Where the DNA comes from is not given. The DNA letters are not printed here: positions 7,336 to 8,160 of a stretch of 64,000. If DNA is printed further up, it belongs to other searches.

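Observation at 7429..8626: Self-contained sortase / LAXTG-substrate pair with its own promoter and terminator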

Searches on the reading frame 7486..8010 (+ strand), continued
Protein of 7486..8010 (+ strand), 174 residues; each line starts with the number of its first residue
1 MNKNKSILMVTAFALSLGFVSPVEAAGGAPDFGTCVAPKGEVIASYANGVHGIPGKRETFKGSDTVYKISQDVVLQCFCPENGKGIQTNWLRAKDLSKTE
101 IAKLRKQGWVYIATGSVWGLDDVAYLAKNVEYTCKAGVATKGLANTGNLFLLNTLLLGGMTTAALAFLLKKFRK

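Call 52: list_cluster_members(proteins=[P0001, P0114, P0006, P0063])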
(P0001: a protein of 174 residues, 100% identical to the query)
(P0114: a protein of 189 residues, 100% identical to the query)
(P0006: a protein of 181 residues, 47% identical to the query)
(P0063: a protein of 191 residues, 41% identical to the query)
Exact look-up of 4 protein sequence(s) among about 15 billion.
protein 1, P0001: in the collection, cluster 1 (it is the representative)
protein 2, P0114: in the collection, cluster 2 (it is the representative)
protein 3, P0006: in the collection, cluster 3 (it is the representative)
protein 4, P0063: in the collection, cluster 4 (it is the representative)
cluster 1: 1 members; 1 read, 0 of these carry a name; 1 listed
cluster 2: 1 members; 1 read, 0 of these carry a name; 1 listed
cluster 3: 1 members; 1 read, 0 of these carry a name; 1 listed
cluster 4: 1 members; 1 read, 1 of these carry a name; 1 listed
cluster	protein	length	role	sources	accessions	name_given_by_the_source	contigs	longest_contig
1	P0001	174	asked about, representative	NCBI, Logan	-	-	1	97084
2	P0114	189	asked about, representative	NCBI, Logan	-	-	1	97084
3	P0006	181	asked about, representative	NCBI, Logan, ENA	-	-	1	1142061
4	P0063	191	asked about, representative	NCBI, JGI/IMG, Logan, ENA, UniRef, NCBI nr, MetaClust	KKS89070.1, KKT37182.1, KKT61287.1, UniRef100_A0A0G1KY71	MAG: hypothetical protein UV63_C0025G0008 [Microgenomates group bacterium ... | Uncharacterized protein n=2 Tax=Candidatus Gottesmaniibacteriota TaxID=1752720 ... | status=active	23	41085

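Call 65: fold_search(model_id=the predicted structure, library=viral)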
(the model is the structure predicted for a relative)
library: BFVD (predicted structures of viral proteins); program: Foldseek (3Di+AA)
matches with E <= 10: 396; with E <= 0.001: 0
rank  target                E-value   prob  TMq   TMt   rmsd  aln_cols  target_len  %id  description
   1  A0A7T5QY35            1.6e-01  0.51  0.22  0.18  16.4       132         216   11  (no name in the UniProt tables at hand)
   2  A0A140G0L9            2.1e-01  0.21  0.21  0.17  16.5       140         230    9  ORF047L [Infectious spleen and kidney necrosis virus]
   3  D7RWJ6                2.5e-01  0.13  0.17  0.16  18.7       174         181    9  (no name in the UniProt tables at hand)
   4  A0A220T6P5            3.5e-01  0.12  0.16  0.11  12.2       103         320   12  Serpin 2 [Eptesipox virus]
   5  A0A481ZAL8            3.7e-01  0.08  0.13  0.11  16.0       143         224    6  Ankyrin repeat protein [Pithovirus LCPAC403]
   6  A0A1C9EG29            4.1e-01  0.33  0.21  0.29  14.0       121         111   10  (no name in the UniProt tables at hand)
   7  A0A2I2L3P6            4.6e-01  0.20  0.21  0.19   8.0       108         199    9  Serine/Threonine protein kinase [Orpheovirus IHUMI-LCC2]
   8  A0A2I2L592            4.8e-01  0.51  0.28  0.32   8.8       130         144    9  Serine/Threonine protein kinase [Orpheovirus IHUMI-LCC2]
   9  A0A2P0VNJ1            4.8e-01  0.15  0.17  0.11  13.4       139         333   11  Serine/threonine-protein kinase [Tetraselmis virus 1]
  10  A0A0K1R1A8            5.6e-01  0.14  0.21  0.07  19.9       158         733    8  Envelope glycoprotein H [Testudinid alphaherpesvirus 3]
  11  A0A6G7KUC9            6.0e-01  0.41  0.27  0.14  12.4       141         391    9  Serine/threonine-protein kinase 1 [African swine fever virus]
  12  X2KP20                7.0e-01  0.16  0.20  0.24  14.5       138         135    8  (no name in the UniProt tables at hand)
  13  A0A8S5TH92            7.0e-01  0.14  0.18  0.16  17.6       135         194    7  Uncharacterized protein [Myoviridae sp. ctIty1]
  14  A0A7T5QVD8            7.0e-01  0.08  0.20  0.11  27.0       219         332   12  (no name in the UniProt tables at hand)
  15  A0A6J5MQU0            7.0e-01  0.07  0.15  0.18  13.8       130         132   10  Uncharacterized protein [uncultured Caudovirales phage]
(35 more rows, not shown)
